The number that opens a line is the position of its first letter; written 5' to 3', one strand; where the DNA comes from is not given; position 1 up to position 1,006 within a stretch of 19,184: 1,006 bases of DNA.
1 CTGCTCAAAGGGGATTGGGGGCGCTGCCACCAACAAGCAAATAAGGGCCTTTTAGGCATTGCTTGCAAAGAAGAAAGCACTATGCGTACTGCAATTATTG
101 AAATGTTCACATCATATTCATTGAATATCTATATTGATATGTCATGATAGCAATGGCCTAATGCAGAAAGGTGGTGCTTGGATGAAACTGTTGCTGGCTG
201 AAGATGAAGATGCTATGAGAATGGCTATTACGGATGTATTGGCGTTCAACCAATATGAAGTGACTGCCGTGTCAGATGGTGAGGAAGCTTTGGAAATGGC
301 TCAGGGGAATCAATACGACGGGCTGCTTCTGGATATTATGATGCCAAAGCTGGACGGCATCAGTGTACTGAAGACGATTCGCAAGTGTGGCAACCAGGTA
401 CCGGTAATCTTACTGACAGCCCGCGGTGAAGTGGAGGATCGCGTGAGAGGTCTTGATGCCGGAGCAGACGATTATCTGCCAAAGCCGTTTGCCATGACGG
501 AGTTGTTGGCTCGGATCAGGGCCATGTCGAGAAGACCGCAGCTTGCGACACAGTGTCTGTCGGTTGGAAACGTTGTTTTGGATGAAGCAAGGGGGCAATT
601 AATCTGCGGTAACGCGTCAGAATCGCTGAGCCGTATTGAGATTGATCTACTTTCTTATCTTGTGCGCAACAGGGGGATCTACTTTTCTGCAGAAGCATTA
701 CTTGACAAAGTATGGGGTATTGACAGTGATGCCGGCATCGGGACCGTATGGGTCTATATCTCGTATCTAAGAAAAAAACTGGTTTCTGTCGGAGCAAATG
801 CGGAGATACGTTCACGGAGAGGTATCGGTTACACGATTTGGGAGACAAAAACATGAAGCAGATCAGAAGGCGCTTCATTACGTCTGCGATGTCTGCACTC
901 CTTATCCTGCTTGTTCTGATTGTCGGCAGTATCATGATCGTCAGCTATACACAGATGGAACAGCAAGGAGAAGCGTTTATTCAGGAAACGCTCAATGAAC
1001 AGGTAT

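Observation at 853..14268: Sensor kinase gene split in frame by a 12.2-kb element bounded by a 12-bp direct repeat; possible excision-dependent genetic switch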

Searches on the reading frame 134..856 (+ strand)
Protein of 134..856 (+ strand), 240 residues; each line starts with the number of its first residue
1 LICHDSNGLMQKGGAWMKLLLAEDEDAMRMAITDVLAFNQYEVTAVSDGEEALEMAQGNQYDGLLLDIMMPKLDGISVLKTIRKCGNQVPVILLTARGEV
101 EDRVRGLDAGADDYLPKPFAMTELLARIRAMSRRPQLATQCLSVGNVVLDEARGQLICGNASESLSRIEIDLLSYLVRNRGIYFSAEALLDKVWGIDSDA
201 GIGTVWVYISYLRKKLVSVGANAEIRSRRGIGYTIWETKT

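Call 8: search_protein_families(library=pfam, proteins=[window:134-856:+], max_evalue=0.01)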
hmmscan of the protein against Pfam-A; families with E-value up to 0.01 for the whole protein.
window:134-856:+ (240 aa): 2 families
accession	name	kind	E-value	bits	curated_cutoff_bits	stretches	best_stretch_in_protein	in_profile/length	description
PF00072.30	Response_reg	-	4.1e-31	107.9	30.2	1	20-129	2-111/111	Response regulator receiver domain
PF00486.34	Trans_reg_C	-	3.2e-17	62.8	26.2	1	164-234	5-76/77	Transcriptional regulatory protein, C terminal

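Call 52: search_protein_families(library=ncbifam, proteins=[window:182-856:+], max_evalue=0.001)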
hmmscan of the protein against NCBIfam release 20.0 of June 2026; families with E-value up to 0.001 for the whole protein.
window:182-856:+ (224 aa): 98 families (the best 25 are shown)
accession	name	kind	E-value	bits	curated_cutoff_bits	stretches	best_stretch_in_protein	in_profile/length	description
NF041734.1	resp_reg_RppA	equivalog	1.7e-54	184.6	250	1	1-219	1-227/229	two-component system response regulator RppA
TIGR02154.1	PhoB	equivalog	1.8e-52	177.9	296.2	1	2-218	4-224/226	phosphate regulon transcriptional regulator PhoB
NF045944.1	ResRegRpaBCyano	equivalog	5.6e-49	166.6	330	1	4-219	1-227/229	response regulator transcription factor RpaB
TIGR01387.1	cztR_silR_copR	subfamily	9.8e-49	165.9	279.2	1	4-218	2-217/218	heavy metal response regulator transcription factor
NF040689.1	MtrAB_MtrA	equivalog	2.8e-48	164.1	300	1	4-218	2-217/219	MtrAB system response regulator MtrA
NF012023.0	PRK15479.1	equivalog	1.2e-47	162.3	337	1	1-219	1-217/224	transcriptional regulator TctD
NF008567.0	PRK11517.1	equivalog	1.5e-46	158.6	353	1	1-220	1-219/223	response regulator transcription factor HprR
NF007928.2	PRK10643.1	equivalog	2.8e-44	151.3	330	1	1-218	1-215/216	two-component system response regulator PmrA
NF053854.1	RespRegPhoBBctds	equivalog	3e-43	147.8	270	1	3-218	1-223/225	two-component system response regulator PhoB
NF041733.1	resp_reg_CseB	equivalog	4.7e-42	143.9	350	1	2-219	2-226/228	two-component system response regulator CseB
NF008296.0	PRK11083.1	equivalog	1.9e-41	142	273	1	2-219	5-225/228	two-component system response regulator CreB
NF051850.1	RespRegRprY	equivalog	1.4e-40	139.1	370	1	1-219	5-226/234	response regulator transcription factor RprY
NF045991.1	RespRegCtrARhodob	equivalog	4.4e-39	134.5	350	1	1-219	1-221/224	response regulator transcription factor CtrA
NF040534.1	resp_reg_YycF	equivalog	5.4e-38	130.5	340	1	3-220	3-228/231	response regulator YycF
NF000402.1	vanR-B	exception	1.8e-37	128.9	480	1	2-221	4-218/219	vancomycin resistance response regulator transcription factor VanR-B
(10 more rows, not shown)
